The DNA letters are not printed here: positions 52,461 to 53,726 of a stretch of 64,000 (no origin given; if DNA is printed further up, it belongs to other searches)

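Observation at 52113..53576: Radical SAM enzyme paired with a degenerate-HIT protein: candidate nucleotide-modifying (viperin-like?) accessory module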

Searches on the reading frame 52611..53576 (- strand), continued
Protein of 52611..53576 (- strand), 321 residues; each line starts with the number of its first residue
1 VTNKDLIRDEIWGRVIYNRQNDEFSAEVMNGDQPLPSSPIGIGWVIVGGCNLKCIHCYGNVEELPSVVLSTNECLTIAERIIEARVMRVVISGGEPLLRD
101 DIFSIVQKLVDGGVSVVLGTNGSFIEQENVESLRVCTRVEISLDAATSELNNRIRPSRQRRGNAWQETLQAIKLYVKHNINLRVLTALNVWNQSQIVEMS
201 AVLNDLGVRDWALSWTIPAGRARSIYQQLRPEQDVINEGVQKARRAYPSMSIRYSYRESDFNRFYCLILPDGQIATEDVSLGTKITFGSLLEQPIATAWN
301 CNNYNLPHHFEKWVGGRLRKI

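Call 42: search_protein_families(library=ncbifam, alignment_id=A2, max_evalue=1e-10)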
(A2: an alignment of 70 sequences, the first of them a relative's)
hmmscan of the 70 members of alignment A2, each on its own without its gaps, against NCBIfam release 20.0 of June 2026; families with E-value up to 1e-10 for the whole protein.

A. member 1, P0216 (336 aa): 34 families (the best 25 are shown)
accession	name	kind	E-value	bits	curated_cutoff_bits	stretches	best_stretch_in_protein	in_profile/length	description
TIGR04055.1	rSAM_NirJ2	equivalog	5e-36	124.9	500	1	64-263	2-206/326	putative heme d1 biosynthesis radical SAM protein NirJ2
TIGR03962.1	mycofact_rSAM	equivalog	4.9e-32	111.4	265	1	57-323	7-290/339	mycofactocin radical SAM maturase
TIGR04303.1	GeoRSP_rSAM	equivalog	2.4e-31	109.5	400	1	60-266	3-213/325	GeoRSP system radical SAM/SPASM protein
TIGR04545.1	rSAM_ahbD_hemeb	equivalog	4e-31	108.7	500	1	64-264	2-208/339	heme b synthase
TIGR04250.1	SCM_rSAM_ScmE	equivalog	3.3e-26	92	400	1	60-275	1-224/358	SynChlorMet cassette radical SAM/SPASM protein ScmE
TIGR04053.2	TIGR04053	equivalog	4.1e-26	92.1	395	1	60-265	6-218/366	TIGR04053 family radical SAM/SPASM domain-containing protein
TIGR04054.1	rSAM_NirJ1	equivalog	1.3e-25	89.8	650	1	64-264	38-243/387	putative heme d1 biosynthesis radical SAM protein NirJ1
TIGR04546.1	rSAM_ahbC_deAc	equivalog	5.2e-25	88.1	650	1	64-263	41-245/390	12,18-didecarboxysiroheme deacetylase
TIGR04051.1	rSAM_NirJ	equivalog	2e-23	83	515.45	1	64-242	4-188/354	heme d1 biosynthesis radical SAM protein NirJ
NF038283.1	viperin_w_prok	equivalog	2.6e-23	82.6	180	1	62-323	2-273/281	viperin family antiviral radical SAM protein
TIGR02668.1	moaA_archaeal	equivalog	4.8e-23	81.6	325.25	1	67-255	15-211/303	GTP 3',8-cyclase MoaA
TIGR04347.1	pseudo_SAM_Halo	equivalog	8.7e-23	81.2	525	1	64-264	40-245/390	TIGR04347 family pseudo-SAM/SPASM protein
NF001199.0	PRK00164.2-1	equivalog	3.6e-22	78.9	231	1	67-222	17-180/308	GTP 3',8-cyclase MoaA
NF050035.1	rSAM_WgK_link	exception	1.4e-21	77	650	1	60-261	7-213/367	radical SAM/SPASM peptide maturase WgkB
TIGR02666.1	moaA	equivalog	8.9e-20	70.9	284.05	1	68-258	16-220/336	GTP 3',8-cyclase MoaA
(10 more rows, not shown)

B. families by the number of members that match (of 70 scanned): 84 families (the first 25 are shown)
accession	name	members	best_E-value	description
TIGR04055.1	rSAM_NirJ2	70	1.7e-72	putative heme d1 biosynthesis radical SAM protein NirJ2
TIGR04053.2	TIGR04053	70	1e-64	TIGR04053 family radical SAM/SPASM domain-containing protein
TIGR04347.1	pseudo_SAM_Halo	70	5.7e-55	TIGR04347 family pseudo-SAM/SPASM protein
TIGR04051.1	rSAM_NirJ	70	3.8e-54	heme d1 biosynthesis radical SAM protein NirJ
NF038283.1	viperin_w_prok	70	7.2e-49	viperin family antiviral radical SAM protein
TIGR02666.1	moaA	70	9.5e-35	GTP 3',8-cyclase MoaA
TIGR04317.1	W_rSAM_matur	70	1.8e-34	tungsten cofactor oxidoreductase radical SAM maturase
TIGR04545.1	rSAM_ahbD_hemeb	69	1.2e-74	heme b synthase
TIGR04054.1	rSAM_NirJ1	69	1.7e-59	putative heme d1 biosynthesis radical SAM protein NirJ1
TIGR04133.1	rSAM_w_lipo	69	3.8e-48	TIGR04133 family radical SAM/SPASM protein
TIGR02668.1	moaA_archaeal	69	6.4e-37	GTP 3',8-cyclase MoaA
TIGR03962.1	mycofact_rSAM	68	6.1e-64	mycofactocin radical SAM maturase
TIGR04546.1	rSAM_ahbC_deAc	68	1.7e-52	12,18-didecarboxysiroheme deacetylase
NF045574.1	sacti_mat_StsB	68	1.1e-51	StsB family radical SAM/SPASM domain sactipeptide maturase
NF050035.1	rSAM_WgK_link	67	1.3e-57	radical SAM/SPASM peptide maturase WgkB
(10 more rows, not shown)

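Call 43: search_protein_families(library=padloc, alignment_id=A2, max_evalue=0.00001)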
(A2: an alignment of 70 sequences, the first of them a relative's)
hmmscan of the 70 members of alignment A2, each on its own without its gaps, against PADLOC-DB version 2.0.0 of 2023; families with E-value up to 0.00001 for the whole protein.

A. member 1, P0216 (336 aa): 3 families
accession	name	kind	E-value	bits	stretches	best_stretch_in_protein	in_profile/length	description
PDLC02904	pVip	-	5e-28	96.3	1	61-323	2-255/262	Viperins associated with kinases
PDLC02903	pVip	-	1e-26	91.9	1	64-322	2-249/257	Viperins not associated with kinases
PDLC02905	pVip-kinase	-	1e-09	36.2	1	20-304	141-431/474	Viperin-kinase fusion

B. families by the number of members that match (of 70 scanned): 4 families
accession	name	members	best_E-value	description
PDLC02903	pVip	70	1.1e-50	Viperins not associated with kinases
PDLC02904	pVip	70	3.9e-48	Viperins associated with kinases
PDLC02905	pVip-kinase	58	7.3e-29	Viperin-kinase fusion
PDLC04689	PDC-M51A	1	2.3e-06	-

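Call 44: search_protein_families(library=pfam, proteins=[P0205, P0211, P0032, P0064, P0207, P0209, P0212], max_evalue=0.01)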
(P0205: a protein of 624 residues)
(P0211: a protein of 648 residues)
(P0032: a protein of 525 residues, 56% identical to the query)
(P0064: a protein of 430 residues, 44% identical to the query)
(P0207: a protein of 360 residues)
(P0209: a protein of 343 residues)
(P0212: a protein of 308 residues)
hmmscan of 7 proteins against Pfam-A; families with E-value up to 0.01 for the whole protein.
P0205 (624 aa): 3 families
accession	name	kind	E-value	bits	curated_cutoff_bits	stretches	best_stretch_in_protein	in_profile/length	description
PF04055.27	Radical_SAM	-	4.7e-17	63.1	29.5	1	347-502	2-164/166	Radical SAM superfamily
PF06114.19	Peptidase_M78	-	4.6e-11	43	22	1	188-269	41-122/123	IrrE N-terminal-like domain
PF13353.11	Fer4_12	-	3e-05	24.8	22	1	347-441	10-111/137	4Fe-4S single cluster domain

P0211 (648 aa): 6 families
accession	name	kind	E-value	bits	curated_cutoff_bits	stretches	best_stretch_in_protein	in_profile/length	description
PF04055.27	Radical_SAM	-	2.7e-15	57.4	29.5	1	43-181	3-143/166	Radical SAM superfamily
PF25171.1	Beta-prop_WDR36-Utp21_1st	-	9.4e-06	25.7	80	1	489-561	123-189/266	WDR36/Utp21 first beta-propeller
PF23414.1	Beta-prop_EML_2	-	0.0018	18.1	90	1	431-555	8-114/266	Echinoderm microtubule-associated protein second beta-propeller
PF13353.11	Fer4_12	-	0.0031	18.2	22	1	42-145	10-118/137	4Fe-4S single cluster domain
PF24807.1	WD40_CDC20-Fz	-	0.006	16.4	200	0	335-510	52-216/292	CDC20/Fizzy WD40 domain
PF24796.1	WDR55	-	0.0066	16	200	0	428-549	102-206/296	WDR55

P0032 (525 aa): 3 families
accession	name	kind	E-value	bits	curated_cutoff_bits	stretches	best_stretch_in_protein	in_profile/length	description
PF04055.27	Radical_SAM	-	5.6e-20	72.6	29.5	1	248-404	2-165/166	Radical SAM superfamily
PF06114.19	Peptidase_M78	-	9e-11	42.1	22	1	87-171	39-122/123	IrrE N-terminal-like domain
PF13353.11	Fer4_12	-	0.0027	18.5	22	1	249-314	11-79/137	4Fe-4S single cluster domain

P0064 (430 aa): 2 families
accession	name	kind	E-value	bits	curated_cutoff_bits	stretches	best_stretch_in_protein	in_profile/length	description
PF04055.27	Radical_SAM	-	4.7e-18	66.4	29.5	1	142-295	7-166/166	Radical SAM superfamily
PF13353.11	Fer4_12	-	0.0014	19.4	22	1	141-218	14-95/137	4Fe-4S single cluster domain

P0207 (360 aa): 2 families
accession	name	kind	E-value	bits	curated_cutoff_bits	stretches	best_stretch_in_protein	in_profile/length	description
PF04055.27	Radical_SAM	-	9.5e-22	78.4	29.5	1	43-200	3-166/166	Radical SAM superfamily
PF13353.11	Fer4_12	-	3.3e-05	24.6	22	1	46-128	14-100/137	4Fe-4S single cluster domain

P0209 (343 aa): 2 families
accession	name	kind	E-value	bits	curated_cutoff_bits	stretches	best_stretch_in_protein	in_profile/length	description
PF04055.27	Radical_SAM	-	5.8e-14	53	29.5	1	46-185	3-147/166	Radical SAM superfamily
PF13353.11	Fer4_12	-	0.009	16.7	22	0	47-123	12-92/137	4Fe-4S single cluster domain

P0212 (308 aa): 2 families
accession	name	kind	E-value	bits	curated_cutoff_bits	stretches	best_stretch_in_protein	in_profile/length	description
PF04055.27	Radical_SAM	-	3.2e-15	57.1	29.5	1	39-195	2-163/166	Radical SAM superfamily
PF13353.11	Fer4_12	-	0.0041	17.8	22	1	43-141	14-118/137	4Fe-4S single cluster domain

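Call 46: search_protein_families(library=ncbifam, proteins=[L001:8999-9535:+, L010:5475-5915:+, L008:1645-2067:-, L013:2137-2643:+, L010:4834-5406:+, L013:2655-3332:+, L001:9569-10453:+, L004:7708-8001:+], max_evalue=0.001)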
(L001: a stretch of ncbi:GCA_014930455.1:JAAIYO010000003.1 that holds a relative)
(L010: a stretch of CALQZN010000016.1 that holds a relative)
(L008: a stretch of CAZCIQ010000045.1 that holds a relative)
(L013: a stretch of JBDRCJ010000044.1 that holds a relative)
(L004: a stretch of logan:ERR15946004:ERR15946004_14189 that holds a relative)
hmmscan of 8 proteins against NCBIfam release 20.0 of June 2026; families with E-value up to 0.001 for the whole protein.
L001:8999-9535:+ (178 aa): 10 families
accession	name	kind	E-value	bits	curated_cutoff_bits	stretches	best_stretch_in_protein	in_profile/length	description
NF011922.0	PRK15393.1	equivalog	1.7e-20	73.4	152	1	7-132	9-137/182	NUDIX hydrolase YfcD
NF002995.0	PRK03759.1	equivalog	3.6e-10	39.8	127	1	7-95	5-95/185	isopentenyl-diphosphate Delta-isomerase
NF041653.1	Nud_hyd_Meth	equivalog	1.3e-06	28.3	300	1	11-100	2-91/170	Nudix hydrolase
NF001938.0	PRK00714.1-5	equivalog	1.6e-06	27.6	116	1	31-94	7-75/172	RNA pyrophosphohydrolase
NF006530.0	PRK08999.1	equivalog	4.5e-06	25.9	245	1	38-94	9-63/315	Nudix family hydrolase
NF007834.0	PRK10546.1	equivalog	6.3e-06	26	156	1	38-96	6-62/135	pyrimidine (deoxy)nucleoside triphosphate diphosphatase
TIGR00586.1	mutt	equivalog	1.2e-05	25.3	97.9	1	40-94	10-62/129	8-oxo-dGTP diphosphatase MutT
NF008044.0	PRK10776.1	equivalog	0.00017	21.4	148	1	41-95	10-62/130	8-oxo-dGTP diphosphatase MutT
TIGR02150.1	IPP_isom_1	equivalog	0.00025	20.9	105.8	1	13-95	3-86/159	isopentenyl-diphosphate delta-isomerase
NF012016.0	PRK15472.1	equivalog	0.00047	19.9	95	1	38-111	6-78/141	nucleoside triphosphatase NudI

L010:5475-5915:+ (146 aa): 20 families
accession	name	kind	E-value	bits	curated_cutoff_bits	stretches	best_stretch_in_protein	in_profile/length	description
NF006530.0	PRK08999.1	equivalog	5.1e-11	42.2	245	1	15-123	16-118/315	Nudix family hydrolase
TIGR00586.1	mutt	equivalog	6.1e-10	39.2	97.9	1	18-130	18-125/129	8-oxo-dGTP diphosphatase MutT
NF007834.0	PRK10546.1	equivalog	2.7e-09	36.9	156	1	11-87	9-83/135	pyrimidine (deoxy)nucleoside triphosphate diphosphatase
NF003787.0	PRK05379.1-4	equivalog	2.7e-09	36.4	449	1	7-63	209-265/346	bifunctional nicotinamide-nucleotide adenylyltransferase/Nudix hydroxylase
NF008044.0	PRK10776.1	equivalog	4.4e-09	36.3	148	1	25-125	25-118/130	8-oxo-dGTP diphosphatase MutT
NF003786.0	PRK05379.1-2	equivalog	1.2e-08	34.6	397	1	7-65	219-277/354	bifunctional nicotinamide-nucleotide adenylyltransferase/Nudix hydroxylase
NF003788.0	PRK05379.1-5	equivalog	1.4e-08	34.4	354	1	7-115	214-327/351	bifunctional nicotinamide-nucleotide adenylyltransferase/Nudix hydroxylase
NF003791.0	PRK05379.2-3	equivalog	2.8e-08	33.4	409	1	7-63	203-259/340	bifunctional nicotinamide-nucleotide adenylyltransferase/Nudix hydroxylase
NF003790.0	PRK05379.2-2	equivalog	3.1e-08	33.1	403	1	3-96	214-310/354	bifunctional nicotinamide mononucleotide adenylyltransferase/ADP-ribose pyrophosphatase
NF012016.0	PRK15472.1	equivalog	3.8e-08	33.1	95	1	12-78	10-78/141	nucleoside triphosphatase NudI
NF003785.0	PRK05379.1-1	equivalog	6.6e-08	32.1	418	1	2-120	200-323/347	bifunctional nicotinamide-nucleotide adenylyltransferase/Nudix hydroxylase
NF011963.0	PRK15434.1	subfamily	6.9e-07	29.1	146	1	16-116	28-133/159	GDP-mannose mannosyl hydrolase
NF001938.0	PRK00714.1-5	equivalog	7.9e-07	28.6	116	0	13-61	21-75/172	RNA pyrophosphohydrolase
NF001937.0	PRK00714.1-4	equivalog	1.3e-05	24.9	139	1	14-67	17-67/161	RNA pyrophosphohydrolase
NF001299.0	PRK00241.1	equivalog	3.6e-05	23.3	158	1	14-124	142-243/263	NAD(+) diphosphatase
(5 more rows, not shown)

L008:1645-2067:- (140 aa): 22 families
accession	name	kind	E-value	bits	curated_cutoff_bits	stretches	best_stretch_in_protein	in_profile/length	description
NF006530.0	PRK08999.1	equivalog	5.1e-13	48.8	245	1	5-105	4-102/315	Nudix family hydrolase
TIGR00586.1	mutt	equivalog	1.6e-10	41.1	97.9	1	4-118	2-114/129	8-oxo-dGTP diphosphatase MutT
NF008044.0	PRK10776.1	equivalog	5.3e-10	39.3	148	1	15-107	10-102/130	8-oxo-dGTP diphosphatase MutT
NF003787.0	PRK05379.1-4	equivalog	8.2e-10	38.2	449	1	9-74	209-272/346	bifunctional nicotinamide-nucleotide adenylyltransferase/Nudix hydroxylase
NF003786.0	PRK05379.1-2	equivalog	3.4e-09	36.4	397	1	10-75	220-283/354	bifunctional nicotinamide-nucleotide adenylyltransferase/Nudix hydroxylase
NF007834.0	PRK10546.1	equivalog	1.3e-08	34.7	156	1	5-68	2-63/135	pyrimidine (deoxy)nucleoside triphosphate diphosphatase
NF003788.0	PRK05379.1-5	equivalog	2.1e-08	33.9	354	1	12-75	217-278/351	bifunctional nicotinamide-nucleotide adenylyltransferase/Nudix hydroxylase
NF001937.0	PRK00714.1-4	equivalog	4.6e-08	32.9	139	1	13-74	12-70/161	RNA pyrophosphohydrolase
NF001299.0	PRK00241.1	equivalog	5.6e-08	32.5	158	1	19-74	144-198/263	NAD(+) diphosphatase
NF041652.1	Nud_hyd_Dein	equivalog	1e-07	32.3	200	1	14-75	18-83/152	Nudix hydrolase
NF003791.0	PRK05379.2-3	equivalog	1e-07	31.5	409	1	9-74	203-266/340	bifunctional nicotinamide-nucleotide adenylyltransferase/Nudix hydroxylase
TIGR02705.1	nudix_YtkD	equivalog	1.1e-07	31.6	154.4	1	38-76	48-86/156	RNA deprotection pyrophosphohydrolase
NF001935.0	PRK00714.1-2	equivalog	1.3e-07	31.3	259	1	14-74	13-70/183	RNA pyrophosphohydrolase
NF003785.0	PRK05379.1-1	equivalog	2.7e-07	30.1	418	1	9-67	204-260/347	bifunctional nicotinamide-nucleotide adenylyltransferase/Nudix hydroxylase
NF001934.0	PRK00714.1-1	equivalog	5.1e-07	29.3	241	1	14-74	13-70/176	RNA pyrophosphohydrolase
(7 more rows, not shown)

L013:2137-2643:+ (168 aa): 10 families
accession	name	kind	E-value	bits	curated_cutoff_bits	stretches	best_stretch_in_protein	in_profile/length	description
NF011922.0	PRK15393.1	equivalog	5.9e-21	74.9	152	1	3-140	10-147/182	NUDIX hydrolase YfcD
NF002995.0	PRK03759.1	equivalog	5.7e-14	52.2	127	1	4-145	7-155/185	isopentenyl-diphosphate Delta-isomerase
TIGR02150.1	IPP_isom_1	equivalog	4.4e-13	49.4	105.8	1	9-151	4-152/159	isopentenyl-diphosphate delta-isomerase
NF041653.1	Nud_hyd_Meth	equivalog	3.6e-07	30.1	300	1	9-96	5-91/170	Nudix hydrolase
TIGR00586.1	mutt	equivalog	3.1e-06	27.2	97.9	1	34-141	8-115/129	8-oxo-dGTP diphosphatase MutT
NF006961.0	PRK09438.1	equivalog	2.7e-05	23.7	103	1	28-90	6-62/151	dihydroneopterin triphosphate diphosphatase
NF012016.0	PRK15472.1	equivalog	5.5e-05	22.9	95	1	33-97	6-68/141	nucleoside triphosphatase NudI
TIGR02705.1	nudix_YtkD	equivalog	0.0001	21.9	154.4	1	66-104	51-90/156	RNA deprotection pyrophosphohydrolase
NF006530.0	PRK08999.1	equivalog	0.00013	21.2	245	1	33-92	8-65/315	Nudix family hydrolase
NF001938.0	PRK00714.1-5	equivalog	0.00016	21.1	116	1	26-97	7-81/172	RNA pyrophosphohydrolase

L010:4834-5406:+ (190 aa): 4 families
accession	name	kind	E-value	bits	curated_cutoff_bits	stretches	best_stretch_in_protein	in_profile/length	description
TIGR03263.1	guanyl_kin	equivalog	2.5e-17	63.1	160.45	1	5-151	3-151/180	guanylate kinase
NF011325.0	PRK14738.1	equivalog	4.4e-10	39.2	263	1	4-170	14-182/206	guanylate kinase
NF011324.0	PRK14737.1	equivalog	1.2e-09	38.2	318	1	7-146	9-150/187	guanylate kinase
TIGR02322.1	phosphon_PhnN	equivalog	3.5e-05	23.6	156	1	5-170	3-166/179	phosphonate metabolism protein/1,5-bisphosphokinase (PRPP-forming) PhnN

L013:2655-3332:+ (225 aa): 2 families
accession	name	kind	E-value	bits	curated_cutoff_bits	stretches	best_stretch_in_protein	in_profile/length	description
NF007515.0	PRK10119.1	equivalog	8.6e-45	153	286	1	20-219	15-215/231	phosphohydrolase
TIGR00277.1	HDIG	domain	0.00072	19.4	27.6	0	32-67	6-41/84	HDIG domain-containing metalloprotein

L001:9569-10453:+ (294 aa): 0 families

L004:7708-8001:+ (97 aa): 0 families

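Call 47: find_encoding_contigs(protein=P0077, flank=5000, max_places=2)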
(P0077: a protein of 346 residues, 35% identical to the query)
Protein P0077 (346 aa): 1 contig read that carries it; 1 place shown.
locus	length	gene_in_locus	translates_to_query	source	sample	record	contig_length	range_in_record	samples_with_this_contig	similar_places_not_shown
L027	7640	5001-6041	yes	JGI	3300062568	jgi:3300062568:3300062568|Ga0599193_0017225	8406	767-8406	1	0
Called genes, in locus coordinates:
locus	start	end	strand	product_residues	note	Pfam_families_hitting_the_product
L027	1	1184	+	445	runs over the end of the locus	PF01833:TIG (weak)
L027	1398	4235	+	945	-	PF08471:Ribonuc_red_2_N, PF02867:Ribonuc_red_lgC, PF12637:TSCPD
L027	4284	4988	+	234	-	PF06114:Peptidase_M78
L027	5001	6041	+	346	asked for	PF04055:Radical_SAM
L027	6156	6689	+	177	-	PF05685:Uma2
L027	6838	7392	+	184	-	PF05685:Uma2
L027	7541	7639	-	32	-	?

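Call 48: find_encoding_contigs(protein=P0020, flank=5000, max_places=2)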
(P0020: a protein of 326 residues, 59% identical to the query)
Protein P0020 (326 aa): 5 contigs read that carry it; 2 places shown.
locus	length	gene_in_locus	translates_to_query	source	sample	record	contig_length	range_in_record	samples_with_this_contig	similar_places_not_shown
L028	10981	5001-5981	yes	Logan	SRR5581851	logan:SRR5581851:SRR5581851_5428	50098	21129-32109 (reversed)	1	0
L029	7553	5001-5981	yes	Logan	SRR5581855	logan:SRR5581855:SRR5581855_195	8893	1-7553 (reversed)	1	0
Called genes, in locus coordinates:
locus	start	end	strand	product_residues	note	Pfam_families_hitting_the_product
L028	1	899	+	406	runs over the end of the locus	-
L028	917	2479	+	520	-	PF09994:T6SS_Tle1-like_cat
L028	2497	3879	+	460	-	-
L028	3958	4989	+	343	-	PF10030:DUF2272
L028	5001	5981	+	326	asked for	PF04055:Radical_SAM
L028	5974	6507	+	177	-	-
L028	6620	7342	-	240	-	PF00589:Phage_integrase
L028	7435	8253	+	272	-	PF01755:Glyco_transf_25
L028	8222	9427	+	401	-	PF04932:Wzy_C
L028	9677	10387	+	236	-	-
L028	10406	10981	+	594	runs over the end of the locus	-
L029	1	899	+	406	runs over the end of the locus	-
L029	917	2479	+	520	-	PF09994:T6SS_Tle1-like_cat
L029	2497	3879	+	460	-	-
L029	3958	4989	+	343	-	PF10030:DUF2272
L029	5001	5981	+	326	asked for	PF04055:Radical_SAM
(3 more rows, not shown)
